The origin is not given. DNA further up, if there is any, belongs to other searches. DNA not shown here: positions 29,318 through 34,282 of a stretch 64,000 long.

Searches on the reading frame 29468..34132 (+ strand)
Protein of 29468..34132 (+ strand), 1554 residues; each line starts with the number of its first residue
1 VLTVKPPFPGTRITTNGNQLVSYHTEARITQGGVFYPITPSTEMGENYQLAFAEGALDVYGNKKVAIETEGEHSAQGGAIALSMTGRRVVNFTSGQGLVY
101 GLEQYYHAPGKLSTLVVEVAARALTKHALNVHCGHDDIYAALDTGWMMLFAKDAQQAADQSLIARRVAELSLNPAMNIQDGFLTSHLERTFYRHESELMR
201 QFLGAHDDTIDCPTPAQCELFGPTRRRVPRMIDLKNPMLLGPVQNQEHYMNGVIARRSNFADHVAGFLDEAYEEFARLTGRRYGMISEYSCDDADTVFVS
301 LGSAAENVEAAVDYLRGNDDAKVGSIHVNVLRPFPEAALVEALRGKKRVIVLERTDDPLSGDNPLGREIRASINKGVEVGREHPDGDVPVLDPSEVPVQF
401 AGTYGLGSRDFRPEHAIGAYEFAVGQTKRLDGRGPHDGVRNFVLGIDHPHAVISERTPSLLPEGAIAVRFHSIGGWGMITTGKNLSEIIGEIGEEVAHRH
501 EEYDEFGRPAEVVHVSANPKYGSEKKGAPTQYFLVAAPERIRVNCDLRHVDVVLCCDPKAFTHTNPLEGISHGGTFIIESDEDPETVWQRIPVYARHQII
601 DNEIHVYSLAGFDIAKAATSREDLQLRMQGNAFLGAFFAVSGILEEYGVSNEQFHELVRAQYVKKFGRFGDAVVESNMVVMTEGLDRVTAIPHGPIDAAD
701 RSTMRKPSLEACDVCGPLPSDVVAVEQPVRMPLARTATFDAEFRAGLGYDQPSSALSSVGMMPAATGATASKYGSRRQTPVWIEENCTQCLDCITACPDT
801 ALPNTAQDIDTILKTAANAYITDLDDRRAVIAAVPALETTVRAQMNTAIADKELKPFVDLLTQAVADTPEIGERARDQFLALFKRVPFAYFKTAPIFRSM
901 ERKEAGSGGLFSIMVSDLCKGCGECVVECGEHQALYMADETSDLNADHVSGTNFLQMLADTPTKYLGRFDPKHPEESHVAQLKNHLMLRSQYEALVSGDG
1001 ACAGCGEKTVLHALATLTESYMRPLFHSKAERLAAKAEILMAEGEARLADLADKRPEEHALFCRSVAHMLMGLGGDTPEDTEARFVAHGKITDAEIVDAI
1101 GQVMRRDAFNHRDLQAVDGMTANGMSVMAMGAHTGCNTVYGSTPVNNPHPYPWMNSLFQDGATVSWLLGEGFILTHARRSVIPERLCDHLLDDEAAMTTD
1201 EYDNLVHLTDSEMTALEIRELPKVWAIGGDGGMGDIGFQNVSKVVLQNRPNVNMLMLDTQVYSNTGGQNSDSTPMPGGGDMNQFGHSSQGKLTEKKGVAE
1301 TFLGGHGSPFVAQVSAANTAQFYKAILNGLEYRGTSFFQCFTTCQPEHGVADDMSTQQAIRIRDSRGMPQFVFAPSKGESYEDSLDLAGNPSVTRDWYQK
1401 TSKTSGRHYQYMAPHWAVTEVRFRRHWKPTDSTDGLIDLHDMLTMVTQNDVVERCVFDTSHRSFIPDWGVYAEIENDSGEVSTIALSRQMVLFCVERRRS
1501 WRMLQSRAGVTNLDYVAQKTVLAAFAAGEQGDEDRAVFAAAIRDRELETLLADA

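Call 79: search_protein_families(library=pfam, proteins=[window:29468-34132:+], max_evalue=0.00001)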
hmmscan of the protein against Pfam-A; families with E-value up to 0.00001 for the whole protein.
window:29468-34132:+ (1554 aa): 3 families
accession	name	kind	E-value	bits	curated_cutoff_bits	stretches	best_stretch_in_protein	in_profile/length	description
PF01855.24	POR_N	-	2.7e-40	139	27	1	35-251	13-210/231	Pyruvate flavodoxin/ferredoxin oxidoreductase, thiamine diP-bdg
PF01558.24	POR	-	1.1e-22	81.4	27.4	1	474-685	1-172/173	Pyruvate ferredoxin/flavodoxin oxidoreductase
PF17147.9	PFOR_II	-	1.1e-15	58.2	27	1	294-376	1-81/102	Pyruvate:ferredoxin oxidoreductase core domain II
